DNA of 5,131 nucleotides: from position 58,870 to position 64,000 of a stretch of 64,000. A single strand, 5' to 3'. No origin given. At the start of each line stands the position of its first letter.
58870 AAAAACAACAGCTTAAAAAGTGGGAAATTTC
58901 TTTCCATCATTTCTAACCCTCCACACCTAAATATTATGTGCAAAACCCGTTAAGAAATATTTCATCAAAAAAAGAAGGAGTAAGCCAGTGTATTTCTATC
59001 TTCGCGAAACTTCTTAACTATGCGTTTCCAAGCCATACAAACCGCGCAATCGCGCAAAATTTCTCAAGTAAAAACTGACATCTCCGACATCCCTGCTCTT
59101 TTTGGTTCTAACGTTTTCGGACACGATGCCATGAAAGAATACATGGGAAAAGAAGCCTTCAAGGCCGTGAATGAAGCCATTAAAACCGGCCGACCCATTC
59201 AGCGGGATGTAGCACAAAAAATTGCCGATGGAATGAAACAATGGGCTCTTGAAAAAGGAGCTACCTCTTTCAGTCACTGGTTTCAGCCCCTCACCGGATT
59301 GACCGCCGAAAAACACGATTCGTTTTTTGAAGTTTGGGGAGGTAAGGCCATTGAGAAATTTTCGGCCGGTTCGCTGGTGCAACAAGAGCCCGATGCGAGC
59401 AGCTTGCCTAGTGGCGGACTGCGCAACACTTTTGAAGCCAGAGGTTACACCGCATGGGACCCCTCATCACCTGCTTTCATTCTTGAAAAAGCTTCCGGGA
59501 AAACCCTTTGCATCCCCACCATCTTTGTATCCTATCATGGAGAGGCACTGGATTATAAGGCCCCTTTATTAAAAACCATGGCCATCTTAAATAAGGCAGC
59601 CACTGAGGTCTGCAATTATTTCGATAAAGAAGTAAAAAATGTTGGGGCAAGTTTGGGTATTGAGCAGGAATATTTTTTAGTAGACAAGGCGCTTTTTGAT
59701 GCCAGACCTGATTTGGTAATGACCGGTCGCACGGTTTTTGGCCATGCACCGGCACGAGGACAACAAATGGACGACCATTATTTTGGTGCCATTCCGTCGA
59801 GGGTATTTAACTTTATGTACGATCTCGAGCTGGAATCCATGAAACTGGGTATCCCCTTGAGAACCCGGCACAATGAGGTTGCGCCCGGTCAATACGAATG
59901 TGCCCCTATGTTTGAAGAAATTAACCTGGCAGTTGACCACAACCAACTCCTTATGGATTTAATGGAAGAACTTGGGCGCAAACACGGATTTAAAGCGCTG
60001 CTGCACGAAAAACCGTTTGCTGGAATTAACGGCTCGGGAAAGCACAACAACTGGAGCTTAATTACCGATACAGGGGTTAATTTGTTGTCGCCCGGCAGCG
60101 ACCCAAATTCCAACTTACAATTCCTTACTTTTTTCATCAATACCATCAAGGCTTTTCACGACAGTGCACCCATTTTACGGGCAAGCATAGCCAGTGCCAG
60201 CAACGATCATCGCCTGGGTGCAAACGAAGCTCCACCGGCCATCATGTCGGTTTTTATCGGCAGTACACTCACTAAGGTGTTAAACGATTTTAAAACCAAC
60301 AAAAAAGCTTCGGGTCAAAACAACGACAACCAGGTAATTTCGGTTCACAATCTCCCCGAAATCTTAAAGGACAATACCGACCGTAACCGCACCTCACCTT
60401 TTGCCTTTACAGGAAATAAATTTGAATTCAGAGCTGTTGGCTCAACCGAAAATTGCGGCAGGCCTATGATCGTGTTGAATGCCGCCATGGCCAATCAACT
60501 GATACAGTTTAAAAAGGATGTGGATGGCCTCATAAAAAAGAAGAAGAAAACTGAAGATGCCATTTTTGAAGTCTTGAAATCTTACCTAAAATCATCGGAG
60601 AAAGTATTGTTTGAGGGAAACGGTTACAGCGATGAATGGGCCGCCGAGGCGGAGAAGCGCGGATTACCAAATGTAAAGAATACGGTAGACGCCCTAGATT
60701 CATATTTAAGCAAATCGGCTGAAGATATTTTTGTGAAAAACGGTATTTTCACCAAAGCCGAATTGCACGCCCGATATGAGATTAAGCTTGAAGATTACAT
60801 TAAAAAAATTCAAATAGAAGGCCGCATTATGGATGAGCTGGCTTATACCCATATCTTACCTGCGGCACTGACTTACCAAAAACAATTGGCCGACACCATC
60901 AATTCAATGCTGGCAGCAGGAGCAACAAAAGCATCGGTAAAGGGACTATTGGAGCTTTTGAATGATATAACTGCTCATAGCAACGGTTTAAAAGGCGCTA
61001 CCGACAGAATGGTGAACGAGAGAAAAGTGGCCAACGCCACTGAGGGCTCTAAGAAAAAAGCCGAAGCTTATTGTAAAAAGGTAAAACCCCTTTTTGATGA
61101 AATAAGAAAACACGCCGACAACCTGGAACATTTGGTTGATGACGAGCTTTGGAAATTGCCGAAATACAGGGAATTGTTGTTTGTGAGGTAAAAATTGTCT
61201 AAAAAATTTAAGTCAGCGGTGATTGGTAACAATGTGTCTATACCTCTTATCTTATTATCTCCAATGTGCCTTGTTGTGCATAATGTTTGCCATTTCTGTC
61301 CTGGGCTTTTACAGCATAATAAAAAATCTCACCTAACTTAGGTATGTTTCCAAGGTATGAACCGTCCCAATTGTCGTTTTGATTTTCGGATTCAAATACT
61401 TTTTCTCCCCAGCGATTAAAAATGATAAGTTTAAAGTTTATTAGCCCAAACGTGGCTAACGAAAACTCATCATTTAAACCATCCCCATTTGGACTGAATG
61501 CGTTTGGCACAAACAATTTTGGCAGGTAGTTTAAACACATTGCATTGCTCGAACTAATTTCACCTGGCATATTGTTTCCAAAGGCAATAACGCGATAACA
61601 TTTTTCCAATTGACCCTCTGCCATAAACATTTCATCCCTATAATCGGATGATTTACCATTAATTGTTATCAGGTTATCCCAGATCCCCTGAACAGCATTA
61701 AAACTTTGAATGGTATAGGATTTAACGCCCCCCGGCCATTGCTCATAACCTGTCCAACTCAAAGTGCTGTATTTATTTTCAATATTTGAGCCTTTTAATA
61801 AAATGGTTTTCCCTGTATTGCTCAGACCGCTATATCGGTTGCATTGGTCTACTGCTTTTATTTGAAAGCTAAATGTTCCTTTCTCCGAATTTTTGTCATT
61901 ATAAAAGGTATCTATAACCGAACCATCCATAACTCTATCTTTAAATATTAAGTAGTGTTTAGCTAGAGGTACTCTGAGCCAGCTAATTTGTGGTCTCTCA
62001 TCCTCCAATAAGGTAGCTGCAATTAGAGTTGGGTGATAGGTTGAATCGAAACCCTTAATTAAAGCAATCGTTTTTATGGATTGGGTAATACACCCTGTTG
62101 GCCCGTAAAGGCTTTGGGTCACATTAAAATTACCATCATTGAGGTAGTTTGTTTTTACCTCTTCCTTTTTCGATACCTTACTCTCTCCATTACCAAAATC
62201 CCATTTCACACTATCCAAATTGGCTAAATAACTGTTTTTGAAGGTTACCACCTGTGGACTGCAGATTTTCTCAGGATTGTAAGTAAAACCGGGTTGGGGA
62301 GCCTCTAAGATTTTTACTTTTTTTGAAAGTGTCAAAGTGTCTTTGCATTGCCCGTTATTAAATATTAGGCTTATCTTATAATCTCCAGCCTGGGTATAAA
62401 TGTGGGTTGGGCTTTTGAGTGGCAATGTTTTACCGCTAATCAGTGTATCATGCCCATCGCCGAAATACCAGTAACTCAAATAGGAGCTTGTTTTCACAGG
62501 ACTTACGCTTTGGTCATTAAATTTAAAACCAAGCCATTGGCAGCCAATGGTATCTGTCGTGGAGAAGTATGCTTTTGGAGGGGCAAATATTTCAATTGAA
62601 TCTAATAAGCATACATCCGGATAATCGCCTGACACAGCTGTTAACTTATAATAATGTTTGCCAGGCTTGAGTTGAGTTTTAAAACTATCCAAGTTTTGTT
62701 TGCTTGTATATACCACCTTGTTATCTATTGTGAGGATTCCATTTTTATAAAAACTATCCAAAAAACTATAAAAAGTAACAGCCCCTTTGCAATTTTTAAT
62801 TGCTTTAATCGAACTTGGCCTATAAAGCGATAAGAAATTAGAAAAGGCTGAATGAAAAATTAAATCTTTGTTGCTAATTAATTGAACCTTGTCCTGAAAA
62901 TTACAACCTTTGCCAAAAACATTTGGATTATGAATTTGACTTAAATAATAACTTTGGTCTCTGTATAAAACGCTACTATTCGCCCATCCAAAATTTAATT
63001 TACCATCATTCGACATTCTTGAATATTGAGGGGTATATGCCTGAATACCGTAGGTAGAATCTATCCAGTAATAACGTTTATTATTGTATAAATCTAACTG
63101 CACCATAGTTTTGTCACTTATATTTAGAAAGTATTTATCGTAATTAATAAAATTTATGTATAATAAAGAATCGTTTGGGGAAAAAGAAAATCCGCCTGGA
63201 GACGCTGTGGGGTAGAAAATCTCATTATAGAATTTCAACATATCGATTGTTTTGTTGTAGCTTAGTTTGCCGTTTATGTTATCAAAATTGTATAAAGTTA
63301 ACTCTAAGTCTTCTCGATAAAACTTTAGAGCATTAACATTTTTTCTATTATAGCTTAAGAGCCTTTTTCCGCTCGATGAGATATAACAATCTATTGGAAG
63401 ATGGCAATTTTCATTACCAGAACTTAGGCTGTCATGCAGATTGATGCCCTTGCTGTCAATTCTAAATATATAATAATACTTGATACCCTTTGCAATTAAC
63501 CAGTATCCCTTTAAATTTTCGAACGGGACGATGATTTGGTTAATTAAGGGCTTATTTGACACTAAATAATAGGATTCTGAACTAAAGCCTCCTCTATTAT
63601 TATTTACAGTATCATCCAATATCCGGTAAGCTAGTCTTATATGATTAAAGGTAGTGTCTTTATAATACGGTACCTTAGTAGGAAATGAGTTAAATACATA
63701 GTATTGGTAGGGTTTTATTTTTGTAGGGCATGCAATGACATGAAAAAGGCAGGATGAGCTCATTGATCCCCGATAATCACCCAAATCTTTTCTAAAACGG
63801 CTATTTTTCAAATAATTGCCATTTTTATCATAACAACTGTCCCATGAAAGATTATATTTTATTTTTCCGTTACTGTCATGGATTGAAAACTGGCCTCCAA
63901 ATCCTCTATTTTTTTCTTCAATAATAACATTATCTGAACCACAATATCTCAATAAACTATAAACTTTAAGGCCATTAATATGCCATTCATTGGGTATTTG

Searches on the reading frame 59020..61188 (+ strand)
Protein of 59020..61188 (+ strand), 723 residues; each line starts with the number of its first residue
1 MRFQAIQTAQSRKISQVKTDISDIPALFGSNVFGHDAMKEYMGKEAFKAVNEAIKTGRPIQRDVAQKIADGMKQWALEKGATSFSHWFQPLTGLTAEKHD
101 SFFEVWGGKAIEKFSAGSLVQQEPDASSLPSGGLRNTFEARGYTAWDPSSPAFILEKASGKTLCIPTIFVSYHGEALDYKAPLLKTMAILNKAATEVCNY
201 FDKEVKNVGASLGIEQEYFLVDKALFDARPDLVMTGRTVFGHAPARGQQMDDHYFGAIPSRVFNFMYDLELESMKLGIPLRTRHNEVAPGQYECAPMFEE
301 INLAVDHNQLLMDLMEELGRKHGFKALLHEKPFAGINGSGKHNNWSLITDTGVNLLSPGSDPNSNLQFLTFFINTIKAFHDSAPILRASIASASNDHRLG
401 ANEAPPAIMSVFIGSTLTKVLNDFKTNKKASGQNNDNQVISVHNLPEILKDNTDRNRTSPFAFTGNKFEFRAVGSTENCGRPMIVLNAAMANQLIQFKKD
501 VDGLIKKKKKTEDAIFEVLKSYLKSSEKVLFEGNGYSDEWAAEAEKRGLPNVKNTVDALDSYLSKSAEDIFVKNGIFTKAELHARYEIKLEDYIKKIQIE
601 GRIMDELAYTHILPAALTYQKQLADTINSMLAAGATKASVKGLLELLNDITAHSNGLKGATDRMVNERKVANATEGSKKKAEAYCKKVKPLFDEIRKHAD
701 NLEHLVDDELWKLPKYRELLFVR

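Call 85: search_protein_families(library=pfam, proteins=[window:59020-61188:+], max_evalue=0.01)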
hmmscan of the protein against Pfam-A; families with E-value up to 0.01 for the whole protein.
window:59020-61188:+ (723 aa): 3 families
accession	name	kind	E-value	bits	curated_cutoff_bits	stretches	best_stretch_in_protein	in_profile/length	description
PF12437.13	GSIII_N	-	9.5e-71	237.1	25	1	26-185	3-159/160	Glutamine synthetase type III N terminal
PF18318.6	Gln-synt_C-ter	-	1.1e-43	148.2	22.7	1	514-630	1-117/118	Glutamine synthetase C-terminal domain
PF00120.29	Gln-synt_C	-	4.3e-18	65.9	24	1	207-375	19-183/344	Glutamine synthetase, catalytic domain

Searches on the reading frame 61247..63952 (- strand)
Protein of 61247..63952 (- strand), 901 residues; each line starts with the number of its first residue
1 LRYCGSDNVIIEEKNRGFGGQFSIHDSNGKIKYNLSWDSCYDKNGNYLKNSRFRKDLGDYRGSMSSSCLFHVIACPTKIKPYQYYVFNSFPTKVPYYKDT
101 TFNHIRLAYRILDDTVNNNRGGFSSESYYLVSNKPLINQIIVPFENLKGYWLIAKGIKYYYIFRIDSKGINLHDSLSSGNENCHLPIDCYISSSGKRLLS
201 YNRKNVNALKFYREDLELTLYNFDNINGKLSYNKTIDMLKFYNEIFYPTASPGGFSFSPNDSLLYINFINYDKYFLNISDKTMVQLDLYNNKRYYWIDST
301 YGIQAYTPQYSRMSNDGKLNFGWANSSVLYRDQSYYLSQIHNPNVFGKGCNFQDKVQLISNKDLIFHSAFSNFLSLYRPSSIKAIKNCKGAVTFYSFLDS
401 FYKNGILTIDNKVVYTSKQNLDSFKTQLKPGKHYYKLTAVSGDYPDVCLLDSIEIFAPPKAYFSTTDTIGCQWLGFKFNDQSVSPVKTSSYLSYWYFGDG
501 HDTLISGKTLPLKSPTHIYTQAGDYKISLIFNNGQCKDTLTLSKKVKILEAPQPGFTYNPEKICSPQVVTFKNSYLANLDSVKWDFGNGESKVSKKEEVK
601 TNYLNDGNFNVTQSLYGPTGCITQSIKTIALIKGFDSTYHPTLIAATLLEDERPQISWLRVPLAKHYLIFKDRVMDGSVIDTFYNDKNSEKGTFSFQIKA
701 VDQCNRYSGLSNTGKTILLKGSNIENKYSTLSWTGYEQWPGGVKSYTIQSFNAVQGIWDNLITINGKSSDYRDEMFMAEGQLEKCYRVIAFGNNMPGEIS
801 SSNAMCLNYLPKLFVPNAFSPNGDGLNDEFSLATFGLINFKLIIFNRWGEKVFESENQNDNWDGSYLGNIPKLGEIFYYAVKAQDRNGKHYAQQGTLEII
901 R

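Call 85: search_protein_families(library=pfam, proteins=[window:61247-63952:-], max_evalue=0.01)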
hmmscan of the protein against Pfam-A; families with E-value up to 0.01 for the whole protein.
window:61247-63952:- (901 aa): 3 families
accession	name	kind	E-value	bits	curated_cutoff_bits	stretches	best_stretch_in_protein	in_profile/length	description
PF13585.12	CHU_C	-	1.7e-16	60.5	27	1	814-897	2-84/86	CHU_C Type IX secretion signal domain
PF18911.6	PKD_4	-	5.3e-12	46.1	27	2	457-537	2-74/85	PKD domain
PF00801.26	PKD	-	1.6e-10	41.2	23.5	2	488-535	27-69/80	PKD domain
